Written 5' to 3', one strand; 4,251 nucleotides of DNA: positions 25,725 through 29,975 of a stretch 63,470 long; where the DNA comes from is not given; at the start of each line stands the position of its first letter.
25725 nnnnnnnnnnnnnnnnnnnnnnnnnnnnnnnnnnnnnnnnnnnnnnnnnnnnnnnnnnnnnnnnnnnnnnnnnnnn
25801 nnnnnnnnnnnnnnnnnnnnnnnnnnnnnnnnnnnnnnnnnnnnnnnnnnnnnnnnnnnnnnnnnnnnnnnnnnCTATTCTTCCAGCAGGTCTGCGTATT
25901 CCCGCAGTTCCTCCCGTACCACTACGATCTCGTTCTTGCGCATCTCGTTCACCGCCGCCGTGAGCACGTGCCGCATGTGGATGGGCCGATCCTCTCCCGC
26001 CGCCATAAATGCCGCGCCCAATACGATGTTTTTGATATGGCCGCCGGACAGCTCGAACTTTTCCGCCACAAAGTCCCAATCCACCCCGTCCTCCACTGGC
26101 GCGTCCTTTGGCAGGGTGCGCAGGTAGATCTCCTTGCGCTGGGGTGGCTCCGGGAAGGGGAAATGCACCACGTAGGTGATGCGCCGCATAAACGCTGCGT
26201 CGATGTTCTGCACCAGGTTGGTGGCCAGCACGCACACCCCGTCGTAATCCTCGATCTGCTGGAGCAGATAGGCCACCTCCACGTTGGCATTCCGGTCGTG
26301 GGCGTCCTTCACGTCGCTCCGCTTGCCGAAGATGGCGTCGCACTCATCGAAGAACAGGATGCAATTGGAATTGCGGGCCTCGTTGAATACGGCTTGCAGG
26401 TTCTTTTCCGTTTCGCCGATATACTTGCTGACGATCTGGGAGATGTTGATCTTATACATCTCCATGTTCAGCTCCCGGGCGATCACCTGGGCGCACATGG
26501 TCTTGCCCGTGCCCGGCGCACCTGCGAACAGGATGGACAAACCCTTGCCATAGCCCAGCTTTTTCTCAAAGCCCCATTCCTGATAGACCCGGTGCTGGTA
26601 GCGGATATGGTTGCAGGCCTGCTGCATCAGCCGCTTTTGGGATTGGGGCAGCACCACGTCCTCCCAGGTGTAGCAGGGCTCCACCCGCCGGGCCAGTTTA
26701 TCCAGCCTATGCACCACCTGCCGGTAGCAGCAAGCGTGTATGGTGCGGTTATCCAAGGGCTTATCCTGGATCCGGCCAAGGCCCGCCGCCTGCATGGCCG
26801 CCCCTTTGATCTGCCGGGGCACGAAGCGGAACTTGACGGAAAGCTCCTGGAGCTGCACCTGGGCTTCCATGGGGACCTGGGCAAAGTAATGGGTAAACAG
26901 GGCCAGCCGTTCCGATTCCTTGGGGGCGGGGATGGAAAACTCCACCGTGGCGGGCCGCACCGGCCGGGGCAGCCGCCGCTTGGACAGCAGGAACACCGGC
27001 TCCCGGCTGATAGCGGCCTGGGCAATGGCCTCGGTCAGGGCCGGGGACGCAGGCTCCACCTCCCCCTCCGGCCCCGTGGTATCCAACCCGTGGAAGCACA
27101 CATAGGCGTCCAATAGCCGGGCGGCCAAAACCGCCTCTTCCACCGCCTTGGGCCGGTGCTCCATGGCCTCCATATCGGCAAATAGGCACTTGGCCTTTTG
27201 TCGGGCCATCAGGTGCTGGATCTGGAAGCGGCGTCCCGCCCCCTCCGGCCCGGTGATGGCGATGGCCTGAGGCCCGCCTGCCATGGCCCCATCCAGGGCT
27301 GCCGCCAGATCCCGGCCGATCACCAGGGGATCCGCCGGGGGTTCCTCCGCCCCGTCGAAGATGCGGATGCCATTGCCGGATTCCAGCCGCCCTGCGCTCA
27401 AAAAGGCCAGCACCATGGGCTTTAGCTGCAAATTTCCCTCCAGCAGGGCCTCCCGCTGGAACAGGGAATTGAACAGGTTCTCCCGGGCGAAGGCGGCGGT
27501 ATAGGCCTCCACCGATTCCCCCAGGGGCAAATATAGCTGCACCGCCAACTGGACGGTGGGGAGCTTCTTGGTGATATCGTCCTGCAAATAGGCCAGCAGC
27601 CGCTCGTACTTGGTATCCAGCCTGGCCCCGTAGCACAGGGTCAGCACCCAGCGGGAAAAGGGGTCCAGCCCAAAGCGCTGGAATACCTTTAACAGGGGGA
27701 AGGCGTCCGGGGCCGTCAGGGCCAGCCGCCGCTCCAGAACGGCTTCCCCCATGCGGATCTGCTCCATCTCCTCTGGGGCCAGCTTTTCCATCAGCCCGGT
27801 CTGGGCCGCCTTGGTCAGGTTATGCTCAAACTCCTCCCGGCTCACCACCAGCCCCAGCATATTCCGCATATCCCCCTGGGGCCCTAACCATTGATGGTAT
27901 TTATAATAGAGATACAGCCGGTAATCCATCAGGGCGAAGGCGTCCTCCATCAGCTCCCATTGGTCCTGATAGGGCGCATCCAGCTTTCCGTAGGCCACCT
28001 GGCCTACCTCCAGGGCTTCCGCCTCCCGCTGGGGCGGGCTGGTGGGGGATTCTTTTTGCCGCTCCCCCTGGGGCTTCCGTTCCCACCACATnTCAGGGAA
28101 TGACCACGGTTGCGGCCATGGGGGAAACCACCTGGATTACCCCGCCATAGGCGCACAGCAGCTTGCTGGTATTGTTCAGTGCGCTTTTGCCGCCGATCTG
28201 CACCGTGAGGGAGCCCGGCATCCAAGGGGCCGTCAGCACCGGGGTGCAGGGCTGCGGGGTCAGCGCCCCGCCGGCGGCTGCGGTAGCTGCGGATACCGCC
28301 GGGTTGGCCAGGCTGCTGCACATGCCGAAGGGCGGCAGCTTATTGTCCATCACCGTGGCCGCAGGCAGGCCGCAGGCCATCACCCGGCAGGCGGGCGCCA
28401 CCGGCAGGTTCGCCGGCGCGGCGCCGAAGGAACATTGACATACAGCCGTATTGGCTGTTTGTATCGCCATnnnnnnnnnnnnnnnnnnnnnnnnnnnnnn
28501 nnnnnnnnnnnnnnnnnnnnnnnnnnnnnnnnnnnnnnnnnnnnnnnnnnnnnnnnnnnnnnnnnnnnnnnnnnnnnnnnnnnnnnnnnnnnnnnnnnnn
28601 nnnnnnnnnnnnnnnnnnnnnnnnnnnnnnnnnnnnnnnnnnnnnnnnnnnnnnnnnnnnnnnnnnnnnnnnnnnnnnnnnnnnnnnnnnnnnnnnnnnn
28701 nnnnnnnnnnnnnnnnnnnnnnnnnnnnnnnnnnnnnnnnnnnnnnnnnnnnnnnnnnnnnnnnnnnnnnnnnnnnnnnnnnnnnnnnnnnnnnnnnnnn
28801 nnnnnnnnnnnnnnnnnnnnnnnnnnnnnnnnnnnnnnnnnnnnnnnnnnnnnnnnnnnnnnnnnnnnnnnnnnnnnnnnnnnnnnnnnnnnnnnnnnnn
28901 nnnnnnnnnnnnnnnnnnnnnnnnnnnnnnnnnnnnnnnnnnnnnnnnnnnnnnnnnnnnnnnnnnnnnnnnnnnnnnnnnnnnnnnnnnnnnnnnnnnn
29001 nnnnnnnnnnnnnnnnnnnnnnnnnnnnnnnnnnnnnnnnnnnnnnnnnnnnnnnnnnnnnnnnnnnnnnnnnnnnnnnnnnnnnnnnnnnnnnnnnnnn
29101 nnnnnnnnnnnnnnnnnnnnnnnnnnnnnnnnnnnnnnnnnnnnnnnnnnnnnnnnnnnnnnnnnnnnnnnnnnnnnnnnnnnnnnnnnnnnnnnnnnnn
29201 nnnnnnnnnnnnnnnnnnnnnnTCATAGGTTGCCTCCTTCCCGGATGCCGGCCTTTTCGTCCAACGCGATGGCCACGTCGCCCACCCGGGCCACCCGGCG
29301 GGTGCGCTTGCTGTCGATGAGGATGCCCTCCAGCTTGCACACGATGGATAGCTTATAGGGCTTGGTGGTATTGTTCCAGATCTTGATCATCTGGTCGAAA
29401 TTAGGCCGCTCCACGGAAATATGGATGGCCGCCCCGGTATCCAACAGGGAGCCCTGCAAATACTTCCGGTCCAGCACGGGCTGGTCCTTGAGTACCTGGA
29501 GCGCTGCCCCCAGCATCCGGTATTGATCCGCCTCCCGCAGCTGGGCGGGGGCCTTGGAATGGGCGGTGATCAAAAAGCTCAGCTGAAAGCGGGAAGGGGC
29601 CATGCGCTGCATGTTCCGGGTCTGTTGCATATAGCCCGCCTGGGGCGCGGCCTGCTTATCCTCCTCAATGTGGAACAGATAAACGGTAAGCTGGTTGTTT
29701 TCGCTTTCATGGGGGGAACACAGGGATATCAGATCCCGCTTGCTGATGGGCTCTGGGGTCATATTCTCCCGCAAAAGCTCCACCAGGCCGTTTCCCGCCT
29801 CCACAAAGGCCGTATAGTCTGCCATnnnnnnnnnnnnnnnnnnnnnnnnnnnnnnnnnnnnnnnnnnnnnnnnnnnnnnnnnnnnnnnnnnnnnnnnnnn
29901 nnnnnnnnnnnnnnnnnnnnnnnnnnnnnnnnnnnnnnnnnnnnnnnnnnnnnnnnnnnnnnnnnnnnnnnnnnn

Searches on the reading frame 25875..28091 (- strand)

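Call 4: search_protein_families(library=pfam, proteins=[window:25875-28091:-], max_evalue=0.01)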
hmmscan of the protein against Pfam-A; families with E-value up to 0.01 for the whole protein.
window:25875-28091:- (738 aa): 16 families
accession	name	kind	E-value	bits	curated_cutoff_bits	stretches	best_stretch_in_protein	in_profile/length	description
PF00004.35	AAA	-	4e-31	108.6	21.2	1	520-645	1-130/131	ATPase family associated with various cellular activities (AAA)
PF22977.2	WHD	-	2.2e-22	80.2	27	1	39-203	11-169/221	Winged helix domain, variant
PF13191.12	AAA_16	-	3.4e-07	31.4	32.6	1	261-364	11-104/167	AAA ATPase domain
PF13173.12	AAA_14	-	2.5e-05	24.7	27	1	520-606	5-93/129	AAA domain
PF05496.18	RuvB_N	-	4.3e-05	23.8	27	1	520-585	36-94/159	Holliday junction DNA helicase RuvB P-loop domain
PF13401.12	AAA_22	-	8.7e-05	23.3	27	0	519-551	7-42/130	AAA domain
PF20720.3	nSTAND3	-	0.00018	21.7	27.2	1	520-613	20-98/155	Novel STAND NTPase 3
PF07724.20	AAA_2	-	0.0002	21.8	27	1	519-589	5-89/166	AAA domain (Cdc48 subfamily)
PF06068.19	TIP49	-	0.00032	20.4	23.8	1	517-568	50-103/347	TIP49 P-loop domain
PF13238.12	AAA_18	-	0.00072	20.4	29.4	1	520-564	1-42/128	AAA domain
PF14532.12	Sigma54_activ_2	-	0.00079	20.1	25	0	519-554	23-58/138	Sigma-54 interaction domain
PF12775.13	AAA_7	-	0.0012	18.8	25.8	1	517-582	33-107/181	P-loop containing dynein motor region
PF13521.12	AAA_28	-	0.0022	18.7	27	0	520-568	2-50/164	AAA domain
PF07728.20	AAA_5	-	0.0025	18.2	22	0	520-585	2-76/139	AAA domain (dynein-related subfamily)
PF05707.18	Zot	-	0.0076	16.2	20.3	0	540-636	47-137/197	Zonular occludens toxin (Zot)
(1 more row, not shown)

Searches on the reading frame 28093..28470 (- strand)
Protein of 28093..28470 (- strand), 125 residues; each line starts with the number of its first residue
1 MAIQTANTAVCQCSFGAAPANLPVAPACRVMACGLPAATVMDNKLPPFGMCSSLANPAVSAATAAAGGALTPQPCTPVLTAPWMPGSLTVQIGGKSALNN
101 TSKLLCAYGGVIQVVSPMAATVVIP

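Call 4: search_protein_families(library=pfam, proteins=[window:28093-28470:-], max_evalue=0.01)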
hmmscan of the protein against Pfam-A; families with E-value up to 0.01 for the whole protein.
window:28093-28470:- (125 aa): 1 family
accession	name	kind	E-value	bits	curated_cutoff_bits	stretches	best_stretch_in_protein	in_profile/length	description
PF14107.11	DUF4280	-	7.1e-26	91.4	26.3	1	8-117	4-107/109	Domain of unknown function (DUF4280)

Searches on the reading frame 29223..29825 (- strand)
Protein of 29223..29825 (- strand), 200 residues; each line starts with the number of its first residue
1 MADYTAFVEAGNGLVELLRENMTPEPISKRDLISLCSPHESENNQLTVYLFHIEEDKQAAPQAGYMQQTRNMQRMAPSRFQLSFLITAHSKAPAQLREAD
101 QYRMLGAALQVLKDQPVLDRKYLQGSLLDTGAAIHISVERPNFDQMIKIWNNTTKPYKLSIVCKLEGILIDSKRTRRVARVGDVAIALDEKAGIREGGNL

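Call 4: search_protein_families(library=pfam, proteins=[window:29223-29825:-], max_evalue=0.01)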
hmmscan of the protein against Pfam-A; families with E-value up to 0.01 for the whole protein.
window:29223-29825:- (200 aa): 1 family
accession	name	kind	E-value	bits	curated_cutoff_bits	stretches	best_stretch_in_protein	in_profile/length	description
PF14065.11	Pvc16_N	-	1.1e-27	97.3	27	1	13-180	5-176/180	Pvc16 N-terminal domain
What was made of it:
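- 29223..29825 (-): Cis16/Afp16 cap gene (Pvc16_N, DUF4255), immediately downstream of d. Pfam at E 1e-27 (call 4).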
